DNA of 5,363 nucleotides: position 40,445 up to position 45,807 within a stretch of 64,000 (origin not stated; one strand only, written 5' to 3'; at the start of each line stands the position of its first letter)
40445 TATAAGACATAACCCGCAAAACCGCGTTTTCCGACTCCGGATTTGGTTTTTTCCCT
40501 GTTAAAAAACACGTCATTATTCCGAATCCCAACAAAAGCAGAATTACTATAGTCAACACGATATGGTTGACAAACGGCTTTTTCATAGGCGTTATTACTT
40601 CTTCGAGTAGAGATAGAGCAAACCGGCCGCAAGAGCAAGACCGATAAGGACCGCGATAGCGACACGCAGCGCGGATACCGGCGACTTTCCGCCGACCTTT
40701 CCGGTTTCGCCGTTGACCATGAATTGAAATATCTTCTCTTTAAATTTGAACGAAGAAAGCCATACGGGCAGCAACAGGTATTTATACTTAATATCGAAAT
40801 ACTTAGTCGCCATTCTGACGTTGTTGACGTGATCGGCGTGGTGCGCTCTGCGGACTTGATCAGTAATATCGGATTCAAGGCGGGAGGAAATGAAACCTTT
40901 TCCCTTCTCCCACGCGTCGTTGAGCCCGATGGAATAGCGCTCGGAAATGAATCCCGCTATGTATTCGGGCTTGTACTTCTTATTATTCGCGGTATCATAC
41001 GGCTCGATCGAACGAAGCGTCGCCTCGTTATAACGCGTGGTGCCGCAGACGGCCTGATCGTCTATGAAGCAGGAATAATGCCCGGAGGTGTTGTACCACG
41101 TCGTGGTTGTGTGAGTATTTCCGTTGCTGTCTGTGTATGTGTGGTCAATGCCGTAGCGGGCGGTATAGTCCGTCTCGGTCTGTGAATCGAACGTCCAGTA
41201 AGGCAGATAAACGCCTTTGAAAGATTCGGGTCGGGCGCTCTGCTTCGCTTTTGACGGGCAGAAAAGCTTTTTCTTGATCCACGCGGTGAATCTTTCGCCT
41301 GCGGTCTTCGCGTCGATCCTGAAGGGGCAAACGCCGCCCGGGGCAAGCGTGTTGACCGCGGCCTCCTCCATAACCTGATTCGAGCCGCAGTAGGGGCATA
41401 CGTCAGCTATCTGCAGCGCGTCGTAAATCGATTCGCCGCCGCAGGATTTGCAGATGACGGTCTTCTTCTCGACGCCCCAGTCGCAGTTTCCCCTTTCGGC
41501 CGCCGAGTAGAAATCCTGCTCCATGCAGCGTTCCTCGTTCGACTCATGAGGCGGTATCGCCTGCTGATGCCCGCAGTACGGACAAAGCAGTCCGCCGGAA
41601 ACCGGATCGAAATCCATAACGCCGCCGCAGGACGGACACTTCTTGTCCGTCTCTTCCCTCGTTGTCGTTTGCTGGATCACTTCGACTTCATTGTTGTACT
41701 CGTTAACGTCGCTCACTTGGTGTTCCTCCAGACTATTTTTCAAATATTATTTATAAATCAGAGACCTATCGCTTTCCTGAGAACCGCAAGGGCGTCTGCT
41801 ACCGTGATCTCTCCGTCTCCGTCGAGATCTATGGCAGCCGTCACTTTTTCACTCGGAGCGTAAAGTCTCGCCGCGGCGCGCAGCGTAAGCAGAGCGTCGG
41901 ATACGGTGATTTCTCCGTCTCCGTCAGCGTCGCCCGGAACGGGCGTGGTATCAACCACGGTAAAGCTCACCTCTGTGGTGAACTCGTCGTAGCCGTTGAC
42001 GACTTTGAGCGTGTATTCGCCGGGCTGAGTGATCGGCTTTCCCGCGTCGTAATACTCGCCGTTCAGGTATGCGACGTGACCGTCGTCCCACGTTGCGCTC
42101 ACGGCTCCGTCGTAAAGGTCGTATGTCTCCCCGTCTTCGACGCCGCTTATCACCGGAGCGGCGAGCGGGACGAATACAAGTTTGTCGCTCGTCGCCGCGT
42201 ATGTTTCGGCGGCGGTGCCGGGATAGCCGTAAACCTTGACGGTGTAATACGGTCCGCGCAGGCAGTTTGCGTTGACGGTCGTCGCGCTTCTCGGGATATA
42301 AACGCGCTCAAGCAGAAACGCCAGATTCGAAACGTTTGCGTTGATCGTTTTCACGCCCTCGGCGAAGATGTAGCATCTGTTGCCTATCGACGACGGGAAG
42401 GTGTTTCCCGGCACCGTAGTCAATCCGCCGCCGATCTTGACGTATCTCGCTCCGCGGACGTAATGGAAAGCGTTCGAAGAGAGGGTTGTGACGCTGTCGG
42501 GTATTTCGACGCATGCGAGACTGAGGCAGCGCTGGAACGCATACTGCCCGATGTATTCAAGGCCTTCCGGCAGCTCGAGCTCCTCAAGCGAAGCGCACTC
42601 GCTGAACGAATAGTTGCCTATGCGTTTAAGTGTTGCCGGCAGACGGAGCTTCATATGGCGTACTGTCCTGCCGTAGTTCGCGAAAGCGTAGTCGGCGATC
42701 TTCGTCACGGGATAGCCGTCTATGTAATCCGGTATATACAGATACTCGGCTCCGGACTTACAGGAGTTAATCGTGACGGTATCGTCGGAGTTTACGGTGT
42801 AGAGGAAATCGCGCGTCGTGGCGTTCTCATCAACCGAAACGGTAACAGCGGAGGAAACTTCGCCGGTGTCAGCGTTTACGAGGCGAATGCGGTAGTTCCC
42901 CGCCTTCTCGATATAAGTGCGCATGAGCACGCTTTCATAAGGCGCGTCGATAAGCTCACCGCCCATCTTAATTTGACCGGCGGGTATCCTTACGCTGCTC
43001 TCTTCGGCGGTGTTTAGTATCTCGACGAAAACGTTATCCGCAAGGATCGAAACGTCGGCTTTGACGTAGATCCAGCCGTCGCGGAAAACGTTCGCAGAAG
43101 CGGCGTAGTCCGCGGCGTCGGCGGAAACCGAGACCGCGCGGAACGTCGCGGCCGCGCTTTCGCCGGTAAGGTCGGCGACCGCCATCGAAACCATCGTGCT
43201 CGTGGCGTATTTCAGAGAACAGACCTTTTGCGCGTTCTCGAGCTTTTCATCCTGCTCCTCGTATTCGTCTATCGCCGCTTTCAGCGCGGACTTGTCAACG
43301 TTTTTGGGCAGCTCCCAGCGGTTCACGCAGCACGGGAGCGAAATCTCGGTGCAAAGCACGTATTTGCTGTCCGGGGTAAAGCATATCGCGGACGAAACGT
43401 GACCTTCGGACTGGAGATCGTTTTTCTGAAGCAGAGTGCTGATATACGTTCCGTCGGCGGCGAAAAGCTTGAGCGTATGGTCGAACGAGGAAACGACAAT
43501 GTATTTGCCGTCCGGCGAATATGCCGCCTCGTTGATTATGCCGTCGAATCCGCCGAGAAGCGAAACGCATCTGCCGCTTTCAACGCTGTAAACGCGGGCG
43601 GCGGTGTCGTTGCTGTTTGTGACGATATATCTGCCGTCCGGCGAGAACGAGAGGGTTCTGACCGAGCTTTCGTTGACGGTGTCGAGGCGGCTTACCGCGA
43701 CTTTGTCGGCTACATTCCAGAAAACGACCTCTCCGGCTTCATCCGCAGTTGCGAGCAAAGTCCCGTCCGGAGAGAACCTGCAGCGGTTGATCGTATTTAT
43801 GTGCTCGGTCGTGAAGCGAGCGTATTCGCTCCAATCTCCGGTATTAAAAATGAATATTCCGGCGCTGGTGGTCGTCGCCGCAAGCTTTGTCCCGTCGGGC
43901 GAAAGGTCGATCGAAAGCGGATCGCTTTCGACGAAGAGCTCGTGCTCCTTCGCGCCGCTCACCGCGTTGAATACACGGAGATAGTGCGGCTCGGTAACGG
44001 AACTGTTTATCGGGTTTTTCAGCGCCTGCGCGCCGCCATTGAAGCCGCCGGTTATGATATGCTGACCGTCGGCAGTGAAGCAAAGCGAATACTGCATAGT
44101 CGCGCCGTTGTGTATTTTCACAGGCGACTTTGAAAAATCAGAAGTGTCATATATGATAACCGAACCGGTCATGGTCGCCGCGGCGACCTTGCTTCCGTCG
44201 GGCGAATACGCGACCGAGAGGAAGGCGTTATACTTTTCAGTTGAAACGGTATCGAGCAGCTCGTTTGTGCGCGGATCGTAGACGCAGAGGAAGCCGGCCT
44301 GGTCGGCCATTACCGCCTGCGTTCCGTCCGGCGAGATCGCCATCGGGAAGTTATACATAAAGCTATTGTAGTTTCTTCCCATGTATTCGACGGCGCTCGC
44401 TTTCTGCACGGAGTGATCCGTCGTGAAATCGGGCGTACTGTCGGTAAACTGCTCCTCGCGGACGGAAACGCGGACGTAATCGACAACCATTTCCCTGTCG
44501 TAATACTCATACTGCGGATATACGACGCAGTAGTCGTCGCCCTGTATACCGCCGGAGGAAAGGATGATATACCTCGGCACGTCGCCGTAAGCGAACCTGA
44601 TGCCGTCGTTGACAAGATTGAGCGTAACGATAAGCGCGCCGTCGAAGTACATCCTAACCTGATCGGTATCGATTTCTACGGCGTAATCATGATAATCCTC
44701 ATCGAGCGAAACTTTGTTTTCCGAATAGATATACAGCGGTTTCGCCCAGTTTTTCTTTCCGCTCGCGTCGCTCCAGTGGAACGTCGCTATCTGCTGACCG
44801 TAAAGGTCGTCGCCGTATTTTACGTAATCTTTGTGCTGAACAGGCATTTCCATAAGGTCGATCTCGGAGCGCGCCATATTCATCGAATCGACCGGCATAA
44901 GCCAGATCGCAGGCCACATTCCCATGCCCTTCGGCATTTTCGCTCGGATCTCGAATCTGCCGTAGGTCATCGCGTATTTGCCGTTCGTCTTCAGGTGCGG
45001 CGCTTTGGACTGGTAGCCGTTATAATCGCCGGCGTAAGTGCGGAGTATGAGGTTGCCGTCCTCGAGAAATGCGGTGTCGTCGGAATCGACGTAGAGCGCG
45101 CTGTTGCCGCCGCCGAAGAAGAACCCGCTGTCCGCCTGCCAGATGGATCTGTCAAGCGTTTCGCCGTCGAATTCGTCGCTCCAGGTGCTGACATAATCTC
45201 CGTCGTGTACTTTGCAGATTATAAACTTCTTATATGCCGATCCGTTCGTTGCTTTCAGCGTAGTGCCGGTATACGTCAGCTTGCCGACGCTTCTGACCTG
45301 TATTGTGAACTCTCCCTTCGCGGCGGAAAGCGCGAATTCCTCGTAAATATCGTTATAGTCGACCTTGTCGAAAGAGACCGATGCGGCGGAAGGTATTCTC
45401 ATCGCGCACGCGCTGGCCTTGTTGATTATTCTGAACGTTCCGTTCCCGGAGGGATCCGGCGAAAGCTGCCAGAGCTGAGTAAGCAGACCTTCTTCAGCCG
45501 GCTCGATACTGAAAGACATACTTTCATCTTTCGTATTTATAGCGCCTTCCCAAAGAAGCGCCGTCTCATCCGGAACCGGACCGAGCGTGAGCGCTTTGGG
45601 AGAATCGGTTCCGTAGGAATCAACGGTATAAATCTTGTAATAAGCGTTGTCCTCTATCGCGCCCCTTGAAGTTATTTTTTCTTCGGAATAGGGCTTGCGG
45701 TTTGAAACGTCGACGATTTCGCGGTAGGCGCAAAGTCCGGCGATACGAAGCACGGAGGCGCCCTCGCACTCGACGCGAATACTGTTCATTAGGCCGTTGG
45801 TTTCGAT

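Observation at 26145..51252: Four giant secreted paralogues share one unusual module order: lectin - GH16 - WD40/PD40 propeller - BspA-LRR - dockerin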

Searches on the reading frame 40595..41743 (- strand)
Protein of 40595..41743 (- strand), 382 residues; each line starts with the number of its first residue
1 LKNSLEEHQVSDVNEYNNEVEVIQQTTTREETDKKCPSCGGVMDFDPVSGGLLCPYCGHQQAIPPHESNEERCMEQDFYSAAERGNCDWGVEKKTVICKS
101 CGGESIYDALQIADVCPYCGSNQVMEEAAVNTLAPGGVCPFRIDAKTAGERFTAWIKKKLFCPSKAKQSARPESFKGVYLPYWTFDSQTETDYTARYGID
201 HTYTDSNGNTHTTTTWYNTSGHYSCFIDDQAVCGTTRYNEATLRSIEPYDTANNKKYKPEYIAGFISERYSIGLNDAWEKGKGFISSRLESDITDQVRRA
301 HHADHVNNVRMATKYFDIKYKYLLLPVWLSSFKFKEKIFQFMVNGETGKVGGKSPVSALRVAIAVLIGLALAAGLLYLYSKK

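Call 4: search_protein_families(library=pfam, proteins=[window:40595-41743:-], max_evalue=0.01)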
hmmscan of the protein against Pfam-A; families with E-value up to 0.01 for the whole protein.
window:40595-41743:- (382 aa): 4 families
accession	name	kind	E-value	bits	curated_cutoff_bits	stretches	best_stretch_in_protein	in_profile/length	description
PF08271.17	Zn_Ribbon_TF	-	0.00011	22.1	29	1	35-59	2-27/43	TFIIB zinc-binding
PF13248.11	Zn_ribbon_3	-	0.00019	21.2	27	0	33-42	16-25/26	zinc-ribbon domain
PF09723.15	Zn_ribbon_8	-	0.0013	19.1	34.4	0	18-41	13-34/41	Zinc ribbon domain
PF12773.13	DZR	-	0.0071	16.9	27.3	0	86-122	3-33/45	Double zinc ribbon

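Call 57: search_protein_families(library=ncbifam, proteins=[window:40595-41743:-], max_evalue=0.001)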
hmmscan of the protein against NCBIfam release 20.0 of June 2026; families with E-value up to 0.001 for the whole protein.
window:40595-41743:- (382 aa): 1 family
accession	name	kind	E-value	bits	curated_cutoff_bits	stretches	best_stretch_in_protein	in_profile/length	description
NF001606.0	PRK00398.1-3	equivalog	0.0004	20.1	72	0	35-60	4-28/44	DNA-directed RNA polymerase subunit P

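Call 96: search_solved_structures(query=A5, max_evalue=1)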
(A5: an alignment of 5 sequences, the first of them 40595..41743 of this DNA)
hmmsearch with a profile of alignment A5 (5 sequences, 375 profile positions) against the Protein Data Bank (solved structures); distinct sequences matched with E-value up to 1: 8.
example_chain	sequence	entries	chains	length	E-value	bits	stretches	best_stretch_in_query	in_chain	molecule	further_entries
3sub_A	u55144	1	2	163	0.037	16.3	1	12-88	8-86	ADP-ribosylation factor GTPase-activating protein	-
5odp_A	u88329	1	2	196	0.053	15.8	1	192-256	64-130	Single-stranded DNA-binding protein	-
5odn_A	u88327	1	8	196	0.077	15.3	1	192-256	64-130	Single-stranded DNA-binding protein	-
2a45_H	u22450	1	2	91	0.29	13.4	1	17-60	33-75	Fibrinogen beta chain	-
1pft_A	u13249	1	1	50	0.46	12.7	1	26-53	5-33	TFIIB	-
4qiw_P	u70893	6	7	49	0.51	12.6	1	28-53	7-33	DNA-directed RNA polymerase subunit P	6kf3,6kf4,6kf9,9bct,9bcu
1wfe_A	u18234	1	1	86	0.63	12.3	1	14-68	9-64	RIKEN cDNA 2310008M20 protein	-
36ro_P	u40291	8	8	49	0.84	11.9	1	27-53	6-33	DNA-directed RNA polymerase subunit Rpo12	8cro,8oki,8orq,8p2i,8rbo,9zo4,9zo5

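Call 97: search_protein_families(library=phrogs, proteins=[window:40595-41743:-], max_evalue=0.01)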
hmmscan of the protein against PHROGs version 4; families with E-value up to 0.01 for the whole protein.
window:40595-41743:- (382 aa): 2 families
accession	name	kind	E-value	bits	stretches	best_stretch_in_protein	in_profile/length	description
phrog_15827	-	unknown function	0.0032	18.7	0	97-132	9-52/73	-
phrog_4875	-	unknown function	0.0093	17.1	0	96-127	13-44/77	-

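Call 98: find_related_loci(query=A5, collection=metagenome_contigs, flank=6000)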
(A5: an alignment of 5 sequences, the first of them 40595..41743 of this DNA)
Query A5 (382 aa) in metagenome_contigs; peptide patterns used: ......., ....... (x = any residue, [..] = any of these).
600 stretches matched a pattern (row limit reached: there are more); 49 encode a relative of the query (tblastn E <= 1e-3); 49 distinct loci.
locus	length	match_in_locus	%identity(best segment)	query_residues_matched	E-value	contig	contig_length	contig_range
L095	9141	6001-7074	54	18-378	1e-143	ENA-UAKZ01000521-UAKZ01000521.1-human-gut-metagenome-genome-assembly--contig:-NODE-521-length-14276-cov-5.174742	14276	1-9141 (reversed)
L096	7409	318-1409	54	13-378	3e-138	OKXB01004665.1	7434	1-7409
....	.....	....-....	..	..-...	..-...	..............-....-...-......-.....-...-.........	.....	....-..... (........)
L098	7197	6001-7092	54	13-378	3e-138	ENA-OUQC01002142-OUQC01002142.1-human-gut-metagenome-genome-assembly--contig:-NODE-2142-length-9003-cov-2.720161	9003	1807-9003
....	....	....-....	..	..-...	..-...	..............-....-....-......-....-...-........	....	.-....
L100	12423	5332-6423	54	13-378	3e-138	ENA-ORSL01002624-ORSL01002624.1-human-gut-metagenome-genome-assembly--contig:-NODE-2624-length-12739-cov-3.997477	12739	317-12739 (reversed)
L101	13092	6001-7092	54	13-378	3e-138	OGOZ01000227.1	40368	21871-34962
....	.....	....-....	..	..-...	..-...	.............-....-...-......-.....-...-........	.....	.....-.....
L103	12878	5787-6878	54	13-378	1e-137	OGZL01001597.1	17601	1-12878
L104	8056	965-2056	54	13-378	1e-137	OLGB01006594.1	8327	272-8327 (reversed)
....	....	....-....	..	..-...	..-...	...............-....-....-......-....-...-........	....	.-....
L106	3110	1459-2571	54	13-382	2e-143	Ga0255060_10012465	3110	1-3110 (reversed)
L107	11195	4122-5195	54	18-378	2e-137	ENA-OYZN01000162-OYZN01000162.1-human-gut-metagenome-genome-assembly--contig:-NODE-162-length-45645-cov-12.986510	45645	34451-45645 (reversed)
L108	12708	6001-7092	54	13-378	7e-137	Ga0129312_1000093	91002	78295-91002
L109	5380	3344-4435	54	13-378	9e-138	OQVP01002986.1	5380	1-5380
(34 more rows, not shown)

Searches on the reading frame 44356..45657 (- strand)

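Call 77: search_protein_families(library=pfam, proteins=[window:44356-45657:-], max_evalue=0.01)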
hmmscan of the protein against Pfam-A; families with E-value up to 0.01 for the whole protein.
window:44356-45657:- (434 aa): 2 families
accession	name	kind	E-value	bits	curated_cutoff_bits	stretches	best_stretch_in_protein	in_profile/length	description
PF00722.28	Glyco_hydro_16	-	2.4e-12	47.1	22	1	217-365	29-153/175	Glycosyl hydrolases family 16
PF14200.12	RicinB_lectin_2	-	0.00095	20.3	25.6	0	61-125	3-70/89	Ricin-type beta-trefoil lectin domain-like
